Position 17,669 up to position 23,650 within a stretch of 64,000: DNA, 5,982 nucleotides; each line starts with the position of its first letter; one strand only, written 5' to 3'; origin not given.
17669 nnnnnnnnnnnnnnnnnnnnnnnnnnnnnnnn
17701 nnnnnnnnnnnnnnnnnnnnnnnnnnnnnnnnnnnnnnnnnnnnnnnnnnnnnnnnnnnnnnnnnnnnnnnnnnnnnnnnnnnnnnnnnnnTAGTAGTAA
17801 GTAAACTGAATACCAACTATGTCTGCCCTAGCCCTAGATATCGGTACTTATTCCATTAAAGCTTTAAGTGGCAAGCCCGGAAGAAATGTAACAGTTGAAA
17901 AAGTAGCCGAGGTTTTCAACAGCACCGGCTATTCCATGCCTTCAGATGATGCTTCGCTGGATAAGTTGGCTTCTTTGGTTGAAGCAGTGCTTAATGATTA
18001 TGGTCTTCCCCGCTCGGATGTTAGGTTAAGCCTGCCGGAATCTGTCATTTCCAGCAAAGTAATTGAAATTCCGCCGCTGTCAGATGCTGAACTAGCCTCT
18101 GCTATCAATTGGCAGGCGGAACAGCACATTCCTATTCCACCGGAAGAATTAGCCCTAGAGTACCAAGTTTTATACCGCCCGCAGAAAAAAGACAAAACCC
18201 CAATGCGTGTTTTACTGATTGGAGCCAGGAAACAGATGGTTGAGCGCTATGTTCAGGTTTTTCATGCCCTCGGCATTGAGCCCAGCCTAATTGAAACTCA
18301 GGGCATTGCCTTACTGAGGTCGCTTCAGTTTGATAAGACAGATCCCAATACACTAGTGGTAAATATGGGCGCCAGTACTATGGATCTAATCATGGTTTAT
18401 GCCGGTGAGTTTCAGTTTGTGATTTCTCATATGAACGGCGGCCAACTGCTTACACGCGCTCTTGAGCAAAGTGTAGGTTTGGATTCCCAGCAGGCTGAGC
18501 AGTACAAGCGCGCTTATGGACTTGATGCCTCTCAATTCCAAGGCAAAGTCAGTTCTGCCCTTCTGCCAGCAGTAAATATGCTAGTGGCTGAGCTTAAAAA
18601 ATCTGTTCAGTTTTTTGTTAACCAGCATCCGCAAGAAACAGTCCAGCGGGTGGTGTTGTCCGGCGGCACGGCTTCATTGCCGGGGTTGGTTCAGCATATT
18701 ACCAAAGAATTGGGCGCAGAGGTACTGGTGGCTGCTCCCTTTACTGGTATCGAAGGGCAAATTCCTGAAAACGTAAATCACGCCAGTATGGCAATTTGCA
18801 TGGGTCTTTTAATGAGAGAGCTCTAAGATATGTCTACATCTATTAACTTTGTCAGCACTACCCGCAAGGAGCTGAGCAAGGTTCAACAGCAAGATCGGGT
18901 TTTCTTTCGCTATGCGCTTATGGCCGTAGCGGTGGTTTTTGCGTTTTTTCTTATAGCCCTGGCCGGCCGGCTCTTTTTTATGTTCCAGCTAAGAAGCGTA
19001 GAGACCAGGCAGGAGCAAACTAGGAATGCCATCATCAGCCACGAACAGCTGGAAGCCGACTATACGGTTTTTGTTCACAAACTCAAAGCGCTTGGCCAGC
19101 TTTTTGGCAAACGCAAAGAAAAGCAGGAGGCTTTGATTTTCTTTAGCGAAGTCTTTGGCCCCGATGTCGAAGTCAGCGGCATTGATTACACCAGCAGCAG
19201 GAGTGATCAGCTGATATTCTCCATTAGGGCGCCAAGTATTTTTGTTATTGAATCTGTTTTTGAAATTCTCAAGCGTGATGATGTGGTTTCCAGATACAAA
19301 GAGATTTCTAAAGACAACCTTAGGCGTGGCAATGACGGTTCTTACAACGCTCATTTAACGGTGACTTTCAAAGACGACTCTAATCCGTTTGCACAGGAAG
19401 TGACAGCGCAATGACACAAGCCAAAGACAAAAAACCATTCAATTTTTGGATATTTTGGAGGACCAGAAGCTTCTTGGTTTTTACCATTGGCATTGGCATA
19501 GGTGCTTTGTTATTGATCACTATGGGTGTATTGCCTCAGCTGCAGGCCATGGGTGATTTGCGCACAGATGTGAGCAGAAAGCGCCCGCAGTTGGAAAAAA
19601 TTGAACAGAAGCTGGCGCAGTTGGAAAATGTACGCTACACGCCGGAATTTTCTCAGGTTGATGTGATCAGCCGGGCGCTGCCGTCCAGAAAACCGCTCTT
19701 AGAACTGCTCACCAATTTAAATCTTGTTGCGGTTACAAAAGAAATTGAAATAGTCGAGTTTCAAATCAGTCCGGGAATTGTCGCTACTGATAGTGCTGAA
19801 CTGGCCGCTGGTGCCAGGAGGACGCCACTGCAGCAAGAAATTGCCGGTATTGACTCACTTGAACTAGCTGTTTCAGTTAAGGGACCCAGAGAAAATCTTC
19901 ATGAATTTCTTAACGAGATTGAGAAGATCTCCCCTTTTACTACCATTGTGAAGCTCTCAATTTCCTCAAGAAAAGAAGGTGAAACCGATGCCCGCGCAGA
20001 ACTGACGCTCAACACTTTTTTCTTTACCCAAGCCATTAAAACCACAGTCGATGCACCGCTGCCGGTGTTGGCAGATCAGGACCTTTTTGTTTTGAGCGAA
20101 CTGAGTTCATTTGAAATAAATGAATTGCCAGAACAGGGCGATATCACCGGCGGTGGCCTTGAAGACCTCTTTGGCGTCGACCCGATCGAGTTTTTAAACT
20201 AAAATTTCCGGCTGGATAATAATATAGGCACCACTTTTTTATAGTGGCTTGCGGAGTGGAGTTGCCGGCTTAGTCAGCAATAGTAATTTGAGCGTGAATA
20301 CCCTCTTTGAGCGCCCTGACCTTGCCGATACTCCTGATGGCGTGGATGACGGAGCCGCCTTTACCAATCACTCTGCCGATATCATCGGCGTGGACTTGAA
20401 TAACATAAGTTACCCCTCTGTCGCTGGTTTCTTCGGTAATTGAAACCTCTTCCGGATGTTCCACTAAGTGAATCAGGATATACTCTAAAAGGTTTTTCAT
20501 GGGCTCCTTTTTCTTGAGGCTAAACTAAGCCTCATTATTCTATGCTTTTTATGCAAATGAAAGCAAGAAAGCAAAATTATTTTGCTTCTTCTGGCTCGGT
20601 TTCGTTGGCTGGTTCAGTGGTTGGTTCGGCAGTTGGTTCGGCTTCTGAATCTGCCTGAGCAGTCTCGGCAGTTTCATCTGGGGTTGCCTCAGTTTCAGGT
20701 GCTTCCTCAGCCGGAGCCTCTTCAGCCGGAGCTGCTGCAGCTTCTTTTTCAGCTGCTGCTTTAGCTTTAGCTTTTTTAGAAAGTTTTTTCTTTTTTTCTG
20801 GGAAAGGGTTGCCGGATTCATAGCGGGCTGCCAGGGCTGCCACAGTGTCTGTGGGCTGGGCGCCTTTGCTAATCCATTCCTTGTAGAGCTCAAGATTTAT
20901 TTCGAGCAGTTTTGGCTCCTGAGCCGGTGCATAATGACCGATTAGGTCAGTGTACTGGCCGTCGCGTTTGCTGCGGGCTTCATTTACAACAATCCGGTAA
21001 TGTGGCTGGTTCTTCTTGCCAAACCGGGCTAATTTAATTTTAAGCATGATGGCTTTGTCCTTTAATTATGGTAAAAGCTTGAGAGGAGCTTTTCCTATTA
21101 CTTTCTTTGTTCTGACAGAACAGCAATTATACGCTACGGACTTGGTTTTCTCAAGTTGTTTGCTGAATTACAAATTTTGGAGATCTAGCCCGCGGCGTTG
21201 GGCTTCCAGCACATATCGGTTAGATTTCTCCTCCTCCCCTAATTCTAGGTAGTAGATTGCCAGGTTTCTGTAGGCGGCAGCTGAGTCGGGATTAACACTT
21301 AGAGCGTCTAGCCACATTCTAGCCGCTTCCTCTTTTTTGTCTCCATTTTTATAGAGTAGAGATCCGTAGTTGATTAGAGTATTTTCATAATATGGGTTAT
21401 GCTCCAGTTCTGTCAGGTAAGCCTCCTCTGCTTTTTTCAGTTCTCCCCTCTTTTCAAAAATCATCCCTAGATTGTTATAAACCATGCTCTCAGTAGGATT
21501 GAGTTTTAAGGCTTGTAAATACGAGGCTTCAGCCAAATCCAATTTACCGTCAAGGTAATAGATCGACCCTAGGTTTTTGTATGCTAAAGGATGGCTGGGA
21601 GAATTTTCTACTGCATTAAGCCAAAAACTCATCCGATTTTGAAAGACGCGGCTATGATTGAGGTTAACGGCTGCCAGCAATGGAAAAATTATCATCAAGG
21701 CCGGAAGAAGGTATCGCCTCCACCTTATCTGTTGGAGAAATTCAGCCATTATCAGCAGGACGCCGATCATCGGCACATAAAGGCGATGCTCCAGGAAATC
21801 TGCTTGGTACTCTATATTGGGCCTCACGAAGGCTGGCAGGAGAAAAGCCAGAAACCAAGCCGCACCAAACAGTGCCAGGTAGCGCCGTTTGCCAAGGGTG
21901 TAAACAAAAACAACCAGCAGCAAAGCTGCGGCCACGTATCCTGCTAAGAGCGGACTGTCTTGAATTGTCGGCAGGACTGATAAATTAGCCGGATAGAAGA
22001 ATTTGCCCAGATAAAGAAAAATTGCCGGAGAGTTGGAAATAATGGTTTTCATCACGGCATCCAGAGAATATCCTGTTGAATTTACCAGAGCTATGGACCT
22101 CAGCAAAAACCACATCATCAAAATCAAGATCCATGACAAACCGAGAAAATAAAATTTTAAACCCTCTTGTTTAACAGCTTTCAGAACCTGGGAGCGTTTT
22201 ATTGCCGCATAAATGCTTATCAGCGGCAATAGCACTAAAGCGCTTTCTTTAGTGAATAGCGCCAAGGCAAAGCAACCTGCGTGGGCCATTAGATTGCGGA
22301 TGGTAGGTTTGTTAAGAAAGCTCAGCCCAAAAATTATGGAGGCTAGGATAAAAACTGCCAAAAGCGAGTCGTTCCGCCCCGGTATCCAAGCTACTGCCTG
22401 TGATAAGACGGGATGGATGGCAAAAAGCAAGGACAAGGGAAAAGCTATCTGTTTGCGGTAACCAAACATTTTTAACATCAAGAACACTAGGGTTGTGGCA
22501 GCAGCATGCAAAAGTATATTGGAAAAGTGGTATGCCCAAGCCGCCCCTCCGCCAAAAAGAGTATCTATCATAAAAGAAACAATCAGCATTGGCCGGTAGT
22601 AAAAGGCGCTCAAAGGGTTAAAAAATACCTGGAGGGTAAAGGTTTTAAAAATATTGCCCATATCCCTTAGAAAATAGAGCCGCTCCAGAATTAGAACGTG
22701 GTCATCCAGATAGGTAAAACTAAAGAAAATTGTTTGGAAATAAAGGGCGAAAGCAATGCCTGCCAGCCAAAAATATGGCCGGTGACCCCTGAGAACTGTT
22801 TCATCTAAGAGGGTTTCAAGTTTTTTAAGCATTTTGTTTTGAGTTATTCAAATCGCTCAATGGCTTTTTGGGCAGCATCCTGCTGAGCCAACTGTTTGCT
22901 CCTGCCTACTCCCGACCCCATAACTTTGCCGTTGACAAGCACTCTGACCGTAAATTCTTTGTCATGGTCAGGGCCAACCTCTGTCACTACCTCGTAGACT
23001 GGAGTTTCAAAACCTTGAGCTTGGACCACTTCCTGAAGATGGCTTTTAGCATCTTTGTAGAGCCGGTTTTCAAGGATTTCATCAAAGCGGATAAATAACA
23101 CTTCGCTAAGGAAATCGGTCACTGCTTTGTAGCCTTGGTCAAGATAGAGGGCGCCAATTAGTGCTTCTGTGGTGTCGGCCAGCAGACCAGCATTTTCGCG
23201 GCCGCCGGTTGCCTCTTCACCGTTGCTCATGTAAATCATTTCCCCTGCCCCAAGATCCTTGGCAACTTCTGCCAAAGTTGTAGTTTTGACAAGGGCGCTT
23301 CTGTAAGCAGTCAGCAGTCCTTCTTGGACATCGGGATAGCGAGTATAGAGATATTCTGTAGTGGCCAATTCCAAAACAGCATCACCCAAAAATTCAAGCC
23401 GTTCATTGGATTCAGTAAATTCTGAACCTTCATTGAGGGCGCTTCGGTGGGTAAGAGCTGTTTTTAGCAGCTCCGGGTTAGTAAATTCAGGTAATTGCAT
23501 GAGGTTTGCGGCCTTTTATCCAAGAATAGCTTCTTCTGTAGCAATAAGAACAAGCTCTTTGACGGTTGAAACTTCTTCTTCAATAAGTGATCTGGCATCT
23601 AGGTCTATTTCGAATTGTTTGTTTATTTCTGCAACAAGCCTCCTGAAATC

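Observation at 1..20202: Two-locus monoderm-type type IV pilus system with six prepilins and no secretin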

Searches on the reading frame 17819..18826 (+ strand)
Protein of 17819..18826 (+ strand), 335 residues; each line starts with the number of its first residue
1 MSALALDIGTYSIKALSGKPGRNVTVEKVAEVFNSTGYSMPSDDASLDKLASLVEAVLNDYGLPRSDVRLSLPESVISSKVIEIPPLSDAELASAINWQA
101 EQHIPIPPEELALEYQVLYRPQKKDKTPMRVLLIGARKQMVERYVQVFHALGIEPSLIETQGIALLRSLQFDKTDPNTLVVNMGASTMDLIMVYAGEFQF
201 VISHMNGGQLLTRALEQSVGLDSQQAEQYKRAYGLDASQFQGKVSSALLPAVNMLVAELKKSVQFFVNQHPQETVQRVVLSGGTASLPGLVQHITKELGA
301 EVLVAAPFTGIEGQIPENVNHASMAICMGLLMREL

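Call 5: search_protein_families(library=pfam, proteins=[window:17819-18826:+], max_evalue=0.01)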
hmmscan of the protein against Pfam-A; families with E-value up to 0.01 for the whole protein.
window:17819-18826:+ (335 aa): 4 families
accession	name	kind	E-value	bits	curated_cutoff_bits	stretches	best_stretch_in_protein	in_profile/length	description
PF11104.14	PilM_2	-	4.7e-43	147.9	27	1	6-333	2-338/340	Type IV pilus assembly protein PilM;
PF25216.1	Volactin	-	6.3e-11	42.8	35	1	146-300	138-293/321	Volactin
PF14450.12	FtsA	-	5.8e-10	40.1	31.8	1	180-326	2-124/127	Cell division protein FtsA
PF08841.16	DDR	-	0.0036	16.8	24.6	0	173-231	130-189/328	Diol dehydratase reactivase ATPase-like domain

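Call 9: search_protein_families(library=ncbifam, proteins=[window:17819-18826:+], max_evalue=0.01)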
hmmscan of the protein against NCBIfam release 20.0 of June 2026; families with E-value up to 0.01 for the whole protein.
window:17819-18826:+ (335 aa): 9 families
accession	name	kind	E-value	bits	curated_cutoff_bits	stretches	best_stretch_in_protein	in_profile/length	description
TIGR01175.1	pilM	subfamily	2.9e-49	168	133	1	3-334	5-347/348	type IV pilus assembly protein PilM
NF045709.1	Amuc_1101_fam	equivalog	9.7e-25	87.4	650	1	47-321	51-329/608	Amuc_1101 family PilM-like pilus complex protein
TIGR01174.1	ftsA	equivalog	1e-12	47.8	175.85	1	130-331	149-369/371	cell division protein FtsA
TIGR02529.1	EutJ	subfamily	2.4e-07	30.5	152.1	1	139-304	75-224/239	ethanolamine utilization protein EutJ family protein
NF011660.0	PRK15080.1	equivalog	9.3e-07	28.3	182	1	177-304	142-257/277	ethanolamine utilization protein EutJ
NF007009.0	PRK09472.1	equivalog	2.6e-06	26.8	409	1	129-252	156-280/420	cell division protein FtsA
NF007148.0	PRK09585.3-2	equivalog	0.001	17.8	387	1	228-327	259-358/386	anhydro-N-acetylmuramic acid kinase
NF053533.1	salactin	equivalog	0.0025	17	400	0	269-302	275-308/335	actin-like salactin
TIGR00241.1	CoA_E_activ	domain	0.0083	15.7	125.4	0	274-305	202-234/248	acyl-CoA dehydratase activase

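Call 13: find_encoding_contigs(protein=window:17819-18826:+, flank=10000, max_places=6)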
Protein window:17819-18826:+ (335 aa): 1 contig read that carries it; 1 place shown.
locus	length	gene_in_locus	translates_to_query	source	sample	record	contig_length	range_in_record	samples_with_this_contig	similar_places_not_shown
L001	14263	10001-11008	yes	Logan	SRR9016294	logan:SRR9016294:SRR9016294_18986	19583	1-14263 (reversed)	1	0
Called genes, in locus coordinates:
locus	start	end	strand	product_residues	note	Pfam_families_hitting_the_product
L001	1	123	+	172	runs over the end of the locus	PF07963:N_methyl (weak)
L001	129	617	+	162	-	-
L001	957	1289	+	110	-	-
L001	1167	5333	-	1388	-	-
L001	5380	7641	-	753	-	-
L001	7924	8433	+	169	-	PF00383:dCMP_cyt_deam_1, PF14437:MafB19-deam, PF14439:Bd3614-deam (weak)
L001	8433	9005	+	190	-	-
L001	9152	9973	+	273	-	-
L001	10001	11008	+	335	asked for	PF11104:PilM_2, PF25216:Volactin, PF14450:FtsA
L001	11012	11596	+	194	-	-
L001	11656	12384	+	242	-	PF04350:PilO (faint)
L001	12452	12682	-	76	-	PF13083:KH_KhpA-B, PF00013:KH_1 (weak)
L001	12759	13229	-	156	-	PF00886:Ribosomal_S16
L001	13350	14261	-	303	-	?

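Call 81: list_cluster_members(proteins=[P0001, P0183, window:17819-18826:+])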
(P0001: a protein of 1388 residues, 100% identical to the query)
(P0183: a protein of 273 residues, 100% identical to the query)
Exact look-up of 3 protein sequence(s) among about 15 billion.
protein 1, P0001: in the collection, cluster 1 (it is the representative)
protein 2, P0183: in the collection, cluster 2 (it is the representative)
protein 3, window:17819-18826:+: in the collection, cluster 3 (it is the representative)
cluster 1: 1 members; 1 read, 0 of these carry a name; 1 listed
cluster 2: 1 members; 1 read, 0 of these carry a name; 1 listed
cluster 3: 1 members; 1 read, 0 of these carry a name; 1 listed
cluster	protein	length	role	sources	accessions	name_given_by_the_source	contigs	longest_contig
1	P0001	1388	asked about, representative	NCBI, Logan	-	-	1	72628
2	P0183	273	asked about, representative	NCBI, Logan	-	-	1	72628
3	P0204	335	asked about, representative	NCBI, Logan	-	-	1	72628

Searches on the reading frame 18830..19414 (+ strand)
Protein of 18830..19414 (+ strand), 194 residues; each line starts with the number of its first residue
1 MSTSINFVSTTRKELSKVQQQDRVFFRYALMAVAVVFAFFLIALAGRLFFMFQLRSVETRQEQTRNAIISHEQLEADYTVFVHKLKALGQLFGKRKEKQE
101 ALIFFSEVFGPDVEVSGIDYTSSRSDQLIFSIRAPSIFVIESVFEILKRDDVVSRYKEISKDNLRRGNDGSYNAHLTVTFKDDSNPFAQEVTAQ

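Call 5: search_protein_families(library=pfam, proteins=[window:18830-19414:+], max_evalue=0.01)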
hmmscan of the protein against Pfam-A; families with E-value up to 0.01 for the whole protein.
window:18830-19414:+ (194 aa): 0 families

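Call 9: search_protein_families(library=ncbifam, proteins=[window:18830-19414:+], max_evalue=0.01)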
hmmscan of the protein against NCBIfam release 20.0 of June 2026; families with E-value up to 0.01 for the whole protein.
window:18830-19414:+ (194 aa): 0 families

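Call 37: search_protein_families(library=pfam, proteins=[window:18830-19414:+], max_evalue=10)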
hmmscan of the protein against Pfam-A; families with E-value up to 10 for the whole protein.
window:18830-19414:+ (194 aa): 2 families
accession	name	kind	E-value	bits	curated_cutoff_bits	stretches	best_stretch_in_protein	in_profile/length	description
PF09933.14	DUF2165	-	0.026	15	24.9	1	12-69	89-146/157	Predicted small integral membrane protein (DUF2165)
PF19337.4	BAMBI_C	-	0.24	11.6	27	1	16-72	15-72/138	BMP and activin membrane-bound inhibitor homolog C-terminus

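Call 38: search_solved_structures(query=window:18830-19411:+, max_evalue=10)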
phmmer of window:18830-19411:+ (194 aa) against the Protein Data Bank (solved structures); distinct sequences matched with E-value up to 10: 5.
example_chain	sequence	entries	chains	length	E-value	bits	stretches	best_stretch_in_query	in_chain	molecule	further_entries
3dmc_A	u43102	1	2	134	0.36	13.6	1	75-139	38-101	NTF2-like Protein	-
3bb4_A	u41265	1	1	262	0.37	13.5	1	86-136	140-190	T7I23.11 protein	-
2j3e_A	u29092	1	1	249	0.62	12.8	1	86-136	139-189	T7I23.11 PROTEIN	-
3def_A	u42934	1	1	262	0.68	12.7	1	86-136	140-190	T7I23.11 protein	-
3bb3_A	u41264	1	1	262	0.71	12.6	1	86-136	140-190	T7I23.11 protein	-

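Call 78: search_solved_structures(query=A4, max_evalue=10)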
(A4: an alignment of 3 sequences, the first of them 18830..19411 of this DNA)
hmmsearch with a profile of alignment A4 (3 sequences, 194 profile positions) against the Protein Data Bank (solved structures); distinct sequences matched with E-value up to 10: 5.
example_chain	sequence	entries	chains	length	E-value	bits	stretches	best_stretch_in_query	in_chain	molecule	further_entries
8g8i_A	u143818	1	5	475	0.014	18.2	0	132-169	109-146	C3HR3_9r_shift4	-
7obi_A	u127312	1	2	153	0.13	15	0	83-107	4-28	CTPR-rv4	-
3mvp_A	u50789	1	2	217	0.15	14.8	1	112-163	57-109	TetR/AcrR transcriptional regulator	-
3dmc_A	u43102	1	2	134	0.39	13.5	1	97-138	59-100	NTF2-like Protein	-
4iw7_A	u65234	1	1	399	0.41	13.4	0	101-153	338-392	8-amino-7-oxononanoate synthase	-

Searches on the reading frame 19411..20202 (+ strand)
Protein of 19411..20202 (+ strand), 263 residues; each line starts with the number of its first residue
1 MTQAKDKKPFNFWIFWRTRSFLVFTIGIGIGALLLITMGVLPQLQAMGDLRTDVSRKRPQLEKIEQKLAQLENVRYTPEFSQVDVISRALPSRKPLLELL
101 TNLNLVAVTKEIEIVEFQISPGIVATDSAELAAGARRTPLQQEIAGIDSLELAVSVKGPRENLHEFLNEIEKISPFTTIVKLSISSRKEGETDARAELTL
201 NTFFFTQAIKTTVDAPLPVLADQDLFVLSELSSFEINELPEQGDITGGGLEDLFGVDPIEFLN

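Call 5: search_protein_families(library=pfam, proteins=[window:19411-20202:+], max_evalue=0.01)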
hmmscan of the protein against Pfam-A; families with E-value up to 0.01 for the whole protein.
window:19411-20202:+ (263 aa): 2 families
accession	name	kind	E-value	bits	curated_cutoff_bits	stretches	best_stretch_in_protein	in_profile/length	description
PF04350.18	PilO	-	3.8e-06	27.5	22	0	51-127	12-83/145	Pilus assembly protein, PilO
PF10741.14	T2SSM_b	-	4.4e-05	23.8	21.7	1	141-199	42-100/111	Type II secretion system (T2SS), protein M subtype b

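Call 9: search_protein_families(library=ncbifam, proteins=[window:19411-20202:+], max_evalue=0.01)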
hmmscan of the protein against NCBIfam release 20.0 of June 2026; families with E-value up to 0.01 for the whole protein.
window:19411-20202:+ (263 aa): 1 family
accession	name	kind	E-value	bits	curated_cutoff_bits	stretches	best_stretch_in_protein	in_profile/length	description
NF040576.1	T2SS_GspM_XpsM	equivalog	1.3e-07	31.4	60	1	26-196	6-163/180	type II secretion system protein GspM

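Call 39: search_solved_structures(query=window:19411-20199:+, max_evalue=10)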
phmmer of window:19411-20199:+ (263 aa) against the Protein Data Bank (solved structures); distinct sequences matched with E-value up to 10: 5.
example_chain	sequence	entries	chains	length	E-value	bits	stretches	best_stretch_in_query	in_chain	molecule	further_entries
9mc2_A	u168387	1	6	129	0.19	14.6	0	58-91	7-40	Microtubule-associated protein tau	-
7pqc_O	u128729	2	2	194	0.6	13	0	57-90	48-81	Isoform Tau-F of Microtubule-associated protein tau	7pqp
8g54_A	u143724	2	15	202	0.69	12.8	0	57-90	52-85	Microtubule-associated protein tau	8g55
7u5q_A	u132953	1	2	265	0.84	12.5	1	68-146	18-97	Transcriptional regulator, GntR family protein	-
6cvn_D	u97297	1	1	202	1.1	12.1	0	48-90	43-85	Microtubule-associated protein tau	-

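Call 79: search_solved_structures(query=A5, max_evalue=10)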
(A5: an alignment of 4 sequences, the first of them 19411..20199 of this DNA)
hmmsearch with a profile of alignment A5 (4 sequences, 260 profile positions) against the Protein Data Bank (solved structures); distinct sequences matched with E-value up to 10: 7.
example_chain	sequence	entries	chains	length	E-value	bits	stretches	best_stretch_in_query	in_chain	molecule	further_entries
2fhm_A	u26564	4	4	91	0.004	19.7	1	142-183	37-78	Probable acylphosphatase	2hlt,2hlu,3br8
3jc8_Oa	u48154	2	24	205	0.17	14.3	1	145-205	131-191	PilO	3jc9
7jg5_d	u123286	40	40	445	0.81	12.1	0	155-186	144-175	ATP synthase subunit b-delta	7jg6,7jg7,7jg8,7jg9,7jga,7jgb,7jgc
9mc2_A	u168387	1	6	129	0.92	12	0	56-88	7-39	Microtubule-associated protein tau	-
2lxf_A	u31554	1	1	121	0.93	12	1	147-181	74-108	Uncharacterized protein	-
4gyv_A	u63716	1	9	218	1.3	11.5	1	36-82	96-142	FERM, RhoGEF and pleckstrin domain-containing protein 2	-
4gzu_A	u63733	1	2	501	5.3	9.5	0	36-82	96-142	FERM, RhoGEF and pleckstrin domain-containing protein 2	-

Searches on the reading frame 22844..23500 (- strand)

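Call 85: search_protein_families(library=pfam, proteins=[window:22844-23500:-], max_evalue=0.00001)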
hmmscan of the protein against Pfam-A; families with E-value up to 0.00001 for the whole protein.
window:22844-23500:- (218 aa): 5 families
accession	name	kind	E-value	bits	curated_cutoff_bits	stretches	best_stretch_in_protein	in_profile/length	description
PF14622.11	Ribonucleas_3_3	-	2.3e-35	122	35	1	8-135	1-124/128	Ribonuclease-III-like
PF00636.31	Ribonuclease_3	-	1.6e-24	87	27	1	33-123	1-102/102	Ribonuclease III domain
PF00035.32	dsrm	-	1.9e-19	70.5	23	1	151-215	1-64/66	Double-stranded RNA binding motif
PF22935.1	RM44_endonuclase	-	2.5e-09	37.8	27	1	6-118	17-139/139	Large ribosomal subunit protein mL44, endonuclease domain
PF14709.13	DND1_DSRM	-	1.4e-07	32.2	25.7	1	149-197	1-50/80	double strand RNA binding domain from DEAD END PROTEIN 1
